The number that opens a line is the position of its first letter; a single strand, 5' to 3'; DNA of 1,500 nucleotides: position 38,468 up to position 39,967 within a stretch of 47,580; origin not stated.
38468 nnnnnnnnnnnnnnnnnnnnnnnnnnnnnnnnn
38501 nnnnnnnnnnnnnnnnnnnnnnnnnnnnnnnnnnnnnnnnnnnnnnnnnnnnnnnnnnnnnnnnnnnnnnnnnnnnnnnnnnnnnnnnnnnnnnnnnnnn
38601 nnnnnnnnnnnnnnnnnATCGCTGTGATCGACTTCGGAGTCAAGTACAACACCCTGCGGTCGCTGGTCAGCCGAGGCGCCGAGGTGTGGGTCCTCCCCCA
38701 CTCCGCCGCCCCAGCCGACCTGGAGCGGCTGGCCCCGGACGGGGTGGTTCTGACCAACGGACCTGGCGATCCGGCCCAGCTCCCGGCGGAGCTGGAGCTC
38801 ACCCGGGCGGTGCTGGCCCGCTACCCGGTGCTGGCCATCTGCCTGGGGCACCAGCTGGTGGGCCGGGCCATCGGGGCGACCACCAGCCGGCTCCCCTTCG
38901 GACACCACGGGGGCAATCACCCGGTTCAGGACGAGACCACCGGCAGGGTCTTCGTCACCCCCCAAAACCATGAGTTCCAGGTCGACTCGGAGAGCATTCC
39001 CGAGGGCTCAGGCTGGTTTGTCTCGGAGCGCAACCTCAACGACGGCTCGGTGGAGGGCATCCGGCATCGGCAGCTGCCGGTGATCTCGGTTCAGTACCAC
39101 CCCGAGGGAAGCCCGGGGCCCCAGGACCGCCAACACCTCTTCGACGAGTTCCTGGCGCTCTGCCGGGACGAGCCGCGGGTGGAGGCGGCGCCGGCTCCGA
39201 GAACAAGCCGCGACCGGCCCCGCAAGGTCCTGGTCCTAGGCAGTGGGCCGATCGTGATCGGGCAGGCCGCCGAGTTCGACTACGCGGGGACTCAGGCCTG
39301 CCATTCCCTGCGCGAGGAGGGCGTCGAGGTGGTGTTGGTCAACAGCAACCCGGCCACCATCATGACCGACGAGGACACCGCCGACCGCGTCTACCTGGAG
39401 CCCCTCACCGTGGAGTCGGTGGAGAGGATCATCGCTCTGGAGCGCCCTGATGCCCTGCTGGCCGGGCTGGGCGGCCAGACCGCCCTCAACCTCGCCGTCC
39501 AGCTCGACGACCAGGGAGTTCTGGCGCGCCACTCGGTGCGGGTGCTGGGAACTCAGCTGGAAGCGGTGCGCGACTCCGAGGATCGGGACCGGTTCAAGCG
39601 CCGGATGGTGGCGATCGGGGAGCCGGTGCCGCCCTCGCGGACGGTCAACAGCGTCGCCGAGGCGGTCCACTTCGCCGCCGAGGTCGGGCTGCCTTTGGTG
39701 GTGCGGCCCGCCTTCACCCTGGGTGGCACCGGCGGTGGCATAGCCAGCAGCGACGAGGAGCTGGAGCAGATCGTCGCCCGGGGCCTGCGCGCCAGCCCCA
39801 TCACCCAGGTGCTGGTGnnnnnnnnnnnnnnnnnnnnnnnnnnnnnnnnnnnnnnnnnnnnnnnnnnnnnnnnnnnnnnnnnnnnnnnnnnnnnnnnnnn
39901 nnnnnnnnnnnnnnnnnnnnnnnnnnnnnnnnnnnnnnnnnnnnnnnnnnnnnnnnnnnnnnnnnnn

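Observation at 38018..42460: carA and carB are fused into a single 1480-aa ORF.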

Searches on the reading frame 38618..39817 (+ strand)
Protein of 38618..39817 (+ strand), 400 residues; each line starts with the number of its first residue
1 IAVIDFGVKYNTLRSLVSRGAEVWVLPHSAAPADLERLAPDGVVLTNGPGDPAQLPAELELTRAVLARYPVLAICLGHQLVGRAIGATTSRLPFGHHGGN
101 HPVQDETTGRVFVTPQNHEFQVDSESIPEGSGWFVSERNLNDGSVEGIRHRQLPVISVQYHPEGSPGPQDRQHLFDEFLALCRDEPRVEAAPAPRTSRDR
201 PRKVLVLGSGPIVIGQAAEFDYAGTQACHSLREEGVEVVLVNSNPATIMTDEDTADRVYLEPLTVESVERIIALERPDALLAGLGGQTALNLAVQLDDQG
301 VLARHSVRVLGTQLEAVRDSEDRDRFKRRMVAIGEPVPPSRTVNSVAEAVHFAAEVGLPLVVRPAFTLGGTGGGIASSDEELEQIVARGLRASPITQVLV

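Call 6: find_homologous_proteins(query=window:38618-39817:+, max_evalue=1e-20)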
Query seq(400 aa) (400 aa): 7999 proteins with E <= 1e-20 among 8000 candidates; the best 120 are listed.
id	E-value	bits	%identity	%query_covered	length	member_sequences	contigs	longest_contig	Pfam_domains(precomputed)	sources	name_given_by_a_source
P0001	2.0e-183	628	77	92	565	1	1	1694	PF25596.2,PF07722.20,PF02786.23,PF00117.35,PF02222.28,PF07478.19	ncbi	ncbi:MAG: carbamoyl-phosphate synthase large subunit, partial [Candidatus Dormibacteria bacterium]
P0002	6.6e-166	570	66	100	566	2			PF25596.2,PF02786.23,PF00117.35,PF00988.29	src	-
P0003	7.6e-161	554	64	100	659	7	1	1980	PF25596.2,PF07722.20,PF02786.23,PF00117.35,PF02222.28,PF07478.19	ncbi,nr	ncbi:MAG TPA: carbamoyl-phosphate synthase large subunit, partial [Candidatus Dormibacteraeota bacte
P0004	2.3e-160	552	63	100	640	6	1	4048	PF25596.2,PF07722.20,PF02786.23,PF00117.35,PF00988.29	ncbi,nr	ncbi:MAG TPA: glutamine-hydrolyzing carbamoyl-phosphate synthase small subunit, partial [Candidatus 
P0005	3.0e-160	552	66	100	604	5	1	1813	PF25596.2,PF07722.20,PF02786.23,PF00117.35,PF02222.28,PF07478.19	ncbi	ncbi:MAG TPA: carbamoyl-phosphate synthase large subunit, partial [Candidatus Dormibacteraeota bacte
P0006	6.5e-160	551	63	100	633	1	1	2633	PF25596.2,PF07722.20,PF02786.23,PF00117.35,PF07478.19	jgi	jgi:carbamoyl-phosphate synthase large subunit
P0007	8.4e-160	550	64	100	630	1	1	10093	PF25596.2,PF02786.23,PF00117.35,PF00988.29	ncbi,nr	ncbi:MAG TPA: glutamine-hydrolyzing carbamoyl-phosphate synthase small subunit, partial [Candidatus 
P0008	3.4e-159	548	63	100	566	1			PF25596.2,PF02786.23,PF00117.35,PF00988.29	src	-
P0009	1.0e-157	544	63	99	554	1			PF25596.2,PF02786.23,PF00117.35,PF00988.29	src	-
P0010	1.3e-157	543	63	100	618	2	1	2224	PF25596.2,PF07722.20,PF02786.23,PF00117.35,PF00988.29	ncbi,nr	ncbi:MAG TPA: glutamine-hydrolyzing carbamoyl-phosphate synthase small subunit, partial [Candidatus 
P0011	1.4e-157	543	63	100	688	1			PF25596.2,PF02786.23,PF00117.35,PF00988.29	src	-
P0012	3.8e-156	538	66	100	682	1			PF25596.2,PF02786.23,PF00117.35,PF00988.29,PF07478.19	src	-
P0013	3.3e-155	535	82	75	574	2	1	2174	PF25596.2,PF07722.20,PF00117.35,PF00988.29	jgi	jgi:carbamoyl-phosphate synthase small subunit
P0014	4.0e-155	535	66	100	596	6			PF25596.2,PF02786.23,PF00117.35,PF00988.29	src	-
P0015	2.2e-154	533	64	95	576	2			PF25596.2,PF07722.20,PF02786.23,PF00117.35,PF00988.29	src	-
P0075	4.3e-107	377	66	50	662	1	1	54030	PF25596.2,PF02786.23,PF02787.26,PF07478.19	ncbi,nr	ncbi:MAG TPA: carbamoyl phosphate synthase large subunit, partial [Chloroflexi bacterium]|nr:carbamo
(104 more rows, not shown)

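Call 50: find_encoding_contigs(protein=P0075, flank=4000, max_places=2)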
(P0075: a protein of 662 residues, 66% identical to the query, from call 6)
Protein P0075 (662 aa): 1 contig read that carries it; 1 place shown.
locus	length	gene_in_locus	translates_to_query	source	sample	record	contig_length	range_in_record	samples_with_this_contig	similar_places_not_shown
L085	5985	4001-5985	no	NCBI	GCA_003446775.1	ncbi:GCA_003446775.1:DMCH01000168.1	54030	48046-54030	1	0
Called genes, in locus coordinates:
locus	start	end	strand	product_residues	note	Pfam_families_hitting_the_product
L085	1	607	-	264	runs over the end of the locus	PF00005:ABC_tran, PF13304:AAA_21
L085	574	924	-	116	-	-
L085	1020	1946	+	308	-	PF02729:OTCace_N, PF00185:OTCace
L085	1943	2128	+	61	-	-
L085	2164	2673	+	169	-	PF00156:Pribosyltran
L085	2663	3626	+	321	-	PF00988:CPSase_sm_chain, PF00117:GATase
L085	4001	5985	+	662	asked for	PF25596:CPSase_L_D1, PF02786:CPSase_L_D2, PF07478:Dala_Dala_lig_C (weak), PF02787:CPSase_L_D3, PF25596:CPSase_L_D1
